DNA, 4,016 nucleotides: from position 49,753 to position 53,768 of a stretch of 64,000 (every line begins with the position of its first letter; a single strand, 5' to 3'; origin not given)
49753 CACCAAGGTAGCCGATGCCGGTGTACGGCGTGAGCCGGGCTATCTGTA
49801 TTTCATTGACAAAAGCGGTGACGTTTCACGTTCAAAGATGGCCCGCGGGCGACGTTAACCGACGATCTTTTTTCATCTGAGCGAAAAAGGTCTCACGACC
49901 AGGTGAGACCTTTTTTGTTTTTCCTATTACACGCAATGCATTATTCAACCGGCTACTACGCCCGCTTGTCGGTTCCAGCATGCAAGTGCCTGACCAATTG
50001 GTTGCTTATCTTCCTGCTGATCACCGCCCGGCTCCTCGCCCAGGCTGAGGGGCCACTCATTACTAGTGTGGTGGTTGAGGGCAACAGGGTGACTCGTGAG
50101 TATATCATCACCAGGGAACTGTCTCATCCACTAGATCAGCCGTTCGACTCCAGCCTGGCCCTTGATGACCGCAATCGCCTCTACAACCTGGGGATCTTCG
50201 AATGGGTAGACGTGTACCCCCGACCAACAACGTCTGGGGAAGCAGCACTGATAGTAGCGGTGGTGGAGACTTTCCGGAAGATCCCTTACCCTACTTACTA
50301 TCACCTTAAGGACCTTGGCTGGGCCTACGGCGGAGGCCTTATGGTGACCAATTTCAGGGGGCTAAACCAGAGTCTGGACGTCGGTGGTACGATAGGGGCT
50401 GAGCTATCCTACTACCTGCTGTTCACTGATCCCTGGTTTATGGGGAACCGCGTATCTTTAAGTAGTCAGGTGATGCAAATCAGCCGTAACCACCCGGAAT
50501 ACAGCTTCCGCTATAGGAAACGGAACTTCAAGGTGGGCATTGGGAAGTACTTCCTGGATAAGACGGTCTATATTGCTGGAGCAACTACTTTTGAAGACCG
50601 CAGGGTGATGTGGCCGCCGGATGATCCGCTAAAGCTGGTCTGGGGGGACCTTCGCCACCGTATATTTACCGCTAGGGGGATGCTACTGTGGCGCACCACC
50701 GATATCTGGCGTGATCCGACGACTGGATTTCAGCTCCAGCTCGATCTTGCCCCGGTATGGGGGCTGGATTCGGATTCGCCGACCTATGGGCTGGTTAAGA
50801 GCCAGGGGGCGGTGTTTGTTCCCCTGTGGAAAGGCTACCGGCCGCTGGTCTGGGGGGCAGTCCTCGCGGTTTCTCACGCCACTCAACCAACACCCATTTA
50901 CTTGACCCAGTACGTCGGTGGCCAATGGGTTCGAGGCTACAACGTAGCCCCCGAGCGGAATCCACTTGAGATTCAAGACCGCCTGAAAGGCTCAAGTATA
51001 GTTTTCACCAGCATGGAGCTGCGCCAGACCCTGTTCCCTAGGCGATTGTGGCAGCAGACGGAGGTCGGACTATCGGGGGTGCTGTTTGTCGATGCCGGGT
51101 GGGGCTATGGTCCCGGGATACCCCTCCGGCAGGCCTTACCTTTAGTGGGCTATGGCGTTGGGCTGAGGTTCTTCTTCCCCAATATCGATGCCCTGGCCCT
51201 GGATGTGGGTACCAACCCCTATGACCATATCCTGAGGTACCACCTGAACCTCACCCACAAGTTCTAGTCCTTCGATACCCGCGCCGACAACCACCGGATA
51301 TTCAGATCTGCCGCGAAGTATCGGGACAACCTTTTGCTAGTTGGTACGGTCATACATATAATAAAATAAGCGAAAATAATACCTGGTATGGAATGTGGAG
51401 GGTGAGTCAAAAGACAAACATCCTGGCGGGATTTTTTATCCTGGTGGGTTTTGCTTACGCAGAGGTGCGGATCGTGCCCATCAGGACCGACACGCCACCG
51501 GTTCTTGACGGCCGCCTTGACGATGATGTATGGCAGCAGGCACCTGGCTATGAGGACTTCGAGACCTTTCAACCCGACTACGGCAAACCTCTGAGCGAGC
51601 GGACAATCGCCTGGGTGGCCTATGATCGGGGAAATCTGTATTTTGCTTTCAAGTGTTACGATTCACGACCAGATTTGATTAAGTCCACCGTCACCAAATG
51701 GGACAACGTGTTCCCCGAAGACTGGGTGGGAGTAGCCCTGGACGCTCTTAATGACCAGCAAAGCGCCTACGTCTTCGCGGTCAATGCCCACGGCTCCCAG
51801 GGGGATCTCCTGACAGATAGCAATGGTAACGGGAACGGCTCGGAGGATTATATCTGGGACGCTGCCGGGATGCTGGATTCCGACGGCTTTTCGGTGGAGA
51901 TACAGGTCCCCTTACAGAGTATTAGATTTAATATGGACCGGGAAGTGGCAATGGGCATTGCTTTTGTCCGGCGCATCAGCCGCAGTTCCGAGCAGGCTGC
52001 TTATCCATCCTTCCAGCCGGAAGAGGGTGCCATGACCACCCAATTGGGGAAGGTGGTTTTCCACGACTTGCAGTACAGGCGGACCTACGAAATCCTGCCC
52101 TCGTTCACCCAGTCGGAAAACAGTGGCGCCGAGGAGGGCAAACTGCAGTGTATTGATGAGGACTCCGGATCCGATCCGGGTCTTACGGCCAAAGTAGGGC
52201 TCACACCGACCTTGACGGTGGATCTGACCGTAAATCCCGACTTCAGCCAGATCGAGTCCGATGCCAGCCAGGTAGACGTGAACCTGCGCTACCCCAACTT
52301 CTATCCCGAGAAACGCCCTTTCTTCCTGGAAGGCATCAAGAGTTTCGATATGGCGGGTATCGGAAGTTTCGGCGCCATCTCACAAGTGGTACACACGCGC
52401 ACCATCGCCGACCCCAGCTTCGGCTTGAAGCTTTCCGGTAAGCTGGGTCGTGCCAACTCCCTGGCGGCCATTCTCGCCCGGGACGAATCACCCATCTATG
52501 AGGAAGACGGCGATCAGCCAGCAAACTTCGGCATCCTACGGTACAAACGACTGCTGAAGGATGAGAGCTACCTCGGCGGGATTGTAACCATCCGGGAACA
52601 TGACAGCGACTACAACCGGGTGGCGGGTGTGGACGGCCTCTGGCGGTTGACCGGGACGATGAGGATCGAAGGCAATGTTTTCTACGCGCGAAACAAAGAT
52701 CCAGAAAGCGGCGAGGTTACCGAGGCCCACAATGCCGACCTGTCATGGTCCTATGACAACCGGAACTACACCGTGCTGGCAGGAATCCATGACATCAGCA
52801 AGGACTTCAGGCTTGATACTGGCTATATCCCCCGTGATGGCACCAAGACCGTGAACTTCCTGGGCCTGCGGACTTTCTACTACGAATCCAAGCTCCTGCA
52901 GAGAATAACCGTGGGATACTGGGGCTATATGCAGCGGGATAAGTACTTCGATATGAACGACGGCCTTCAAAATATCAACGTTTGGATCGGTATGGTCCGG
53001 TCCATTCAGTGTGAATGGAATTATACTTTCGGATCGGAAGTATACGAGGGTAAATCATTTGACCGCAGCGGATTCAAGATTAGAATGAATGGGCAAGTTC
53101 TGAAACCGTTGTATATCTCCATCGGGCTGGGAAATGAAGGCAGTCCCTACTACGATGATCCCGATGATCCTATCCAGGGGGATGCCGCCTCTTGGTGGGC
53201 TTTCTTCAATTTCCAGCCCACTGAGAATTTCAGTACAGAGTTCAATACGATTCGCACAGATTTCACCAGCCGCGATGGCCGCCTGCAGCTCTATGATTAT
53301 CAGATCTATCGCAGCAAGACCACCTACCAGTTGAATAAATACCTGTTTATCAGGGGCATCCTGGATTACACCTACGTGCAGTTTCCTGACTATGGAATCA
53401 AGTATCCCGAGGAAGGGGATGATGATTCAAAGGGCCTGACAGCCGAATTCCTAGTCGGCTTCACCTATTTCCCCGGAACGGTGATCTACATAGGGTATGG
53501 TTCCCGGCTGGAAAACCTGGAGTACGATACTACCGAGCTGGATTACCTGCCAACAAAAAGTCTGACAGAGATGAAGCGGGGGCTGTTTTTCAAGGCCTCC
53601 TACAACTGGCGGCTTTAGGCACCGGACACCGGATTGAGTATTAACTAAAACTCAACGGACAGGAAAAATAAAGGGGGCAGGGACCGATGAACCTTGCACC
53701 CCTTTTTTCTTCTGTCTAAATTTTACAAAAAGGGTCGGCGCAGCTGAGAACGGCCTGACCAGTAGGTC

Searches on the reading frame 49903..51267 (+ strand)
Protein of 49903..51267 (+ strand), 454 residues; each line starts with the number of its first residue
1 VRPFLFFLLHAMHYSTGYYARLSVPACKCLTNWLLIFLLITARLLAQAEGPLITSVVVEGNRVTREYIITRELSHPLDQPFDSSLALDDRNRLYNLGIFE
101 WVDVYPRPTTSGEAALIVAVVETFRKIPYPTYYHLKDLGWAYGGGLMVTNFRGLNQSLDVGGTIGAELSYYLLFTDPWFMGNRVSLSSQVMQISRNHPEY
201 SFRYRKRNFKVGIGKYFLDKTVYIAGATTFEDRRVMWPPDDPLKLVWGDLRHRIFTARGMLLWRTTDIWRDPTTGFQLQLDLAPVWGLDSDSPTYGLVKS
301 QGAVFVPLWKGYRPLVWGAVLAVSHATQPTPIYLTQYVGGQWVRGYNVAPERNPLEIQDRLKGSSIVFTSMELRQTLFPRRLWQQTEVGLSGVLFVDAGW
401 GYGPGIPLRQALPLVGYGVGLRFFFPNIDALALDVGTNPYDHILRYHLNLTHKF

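Call 45: search_protein_families(library=pfam, proteins=[window:49903-51267:+], max_evalue=0.001)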
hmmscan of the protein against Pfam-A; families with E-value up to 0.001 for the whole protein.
window:49903-51267:+ (454 aa): 2 families
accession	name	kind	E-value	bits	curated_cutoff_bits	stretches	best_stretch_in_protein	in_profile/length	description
PF01103.29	Omp85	-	8.2e-20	72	24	1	150-445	1-316/325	Omp85 superfamily domain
PF07244.20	POTRA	-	3.2e-05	25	21.3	1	52-122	2-78/79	Surface antigen variable number repeat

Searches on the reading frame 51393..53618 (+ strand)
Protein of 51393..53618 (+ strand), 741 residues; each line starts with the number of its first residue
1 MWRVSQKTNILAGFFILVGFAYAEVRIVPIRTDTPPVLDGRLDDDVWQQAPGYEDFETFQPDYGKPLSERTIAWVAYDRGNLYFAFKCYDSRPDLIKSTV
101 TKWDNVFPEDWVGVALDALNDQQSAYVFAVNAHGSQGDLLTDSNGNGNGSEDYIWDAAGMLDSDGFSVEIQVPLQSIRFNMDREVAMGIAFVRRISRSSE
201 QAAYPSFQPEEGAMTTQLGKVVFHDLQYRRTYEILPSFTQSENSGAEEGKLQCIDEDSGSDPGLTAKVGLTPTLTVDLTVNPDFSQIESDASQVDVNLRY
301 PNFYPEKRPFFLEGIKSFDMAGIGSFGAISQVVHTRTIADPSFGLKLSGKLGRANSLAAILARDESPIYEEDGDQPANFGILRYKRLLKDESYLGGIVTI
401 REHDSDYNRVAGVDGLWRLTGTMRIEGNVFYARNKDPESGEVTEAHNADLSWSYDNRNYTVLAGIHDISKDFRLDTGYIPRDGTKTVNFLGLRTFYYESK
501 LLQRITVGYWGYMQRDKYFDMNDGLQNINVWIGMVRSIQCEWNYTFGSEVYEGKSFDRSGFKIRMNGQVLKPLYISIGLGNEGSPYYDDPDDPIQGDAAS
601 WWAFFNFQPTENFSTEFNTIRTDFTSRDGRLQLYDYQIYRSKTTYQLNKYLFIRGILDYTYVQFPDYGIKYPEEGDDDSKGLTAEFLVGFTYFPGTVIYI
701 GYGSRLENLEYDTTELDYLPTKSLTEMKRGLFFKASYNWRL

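Call 45: search_protein_families(library=pfam, proteins=[window:51393-53618:+], max_evalue=0.001)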
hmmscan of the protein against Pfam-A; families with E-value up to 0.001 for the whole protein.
window:51393-53618:+ (741 aa): 1 family
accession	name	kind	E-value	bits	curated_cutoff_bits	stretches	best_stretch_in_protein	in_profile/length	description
PF19313.5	DUF5916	-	4.5e-09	36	22.6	1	262-322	28-87/572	Domain of unknown function (DUF5916)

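Call 64: find_related_loci(query=window:51393-53618:+, collection=metagenome_contigs, flank=2500)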
Query window:51393-53618:+ (741 aa) in metagenome_contigs; peptide patterns used: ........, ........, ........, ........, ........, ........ (x = any residue, [..] = any of these).
65 stretches matched a pattern; 12 encode a relative of the query (tblastn E <= 1e-3); 12 distinct loci.
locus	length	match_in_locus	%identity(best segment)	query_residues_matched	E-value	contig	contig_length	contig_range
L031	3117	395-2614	78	3-741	0e+0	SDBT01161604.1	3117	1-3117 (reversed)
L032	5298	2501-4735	75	3-741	0e+0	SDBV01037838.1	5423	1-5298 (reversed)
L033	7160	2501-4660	66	21-741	0e+0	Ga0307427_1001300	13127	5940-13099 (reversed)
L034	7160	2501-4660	66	21-741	0e+0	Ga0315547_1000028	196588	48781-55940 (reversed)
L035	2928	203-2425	61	3-741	0e+0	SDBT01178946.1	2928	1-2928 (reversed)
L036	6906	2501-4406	44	15-741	5e-130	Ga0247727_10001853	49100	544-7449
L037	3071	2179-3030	73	3-286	8e-129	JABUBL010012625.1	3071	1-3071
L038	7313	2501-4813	27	16-740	3e-68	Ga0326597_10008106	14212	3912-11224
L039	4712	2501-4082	46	21-552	2e-114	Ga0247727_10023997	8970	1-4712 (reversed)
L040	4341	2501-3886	33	26-432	6e-64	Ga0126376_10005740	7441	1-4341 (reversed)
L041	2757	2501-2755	85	3-87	1e-42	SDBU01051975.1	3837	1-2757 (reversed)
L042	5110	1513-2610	28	21-365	5e-32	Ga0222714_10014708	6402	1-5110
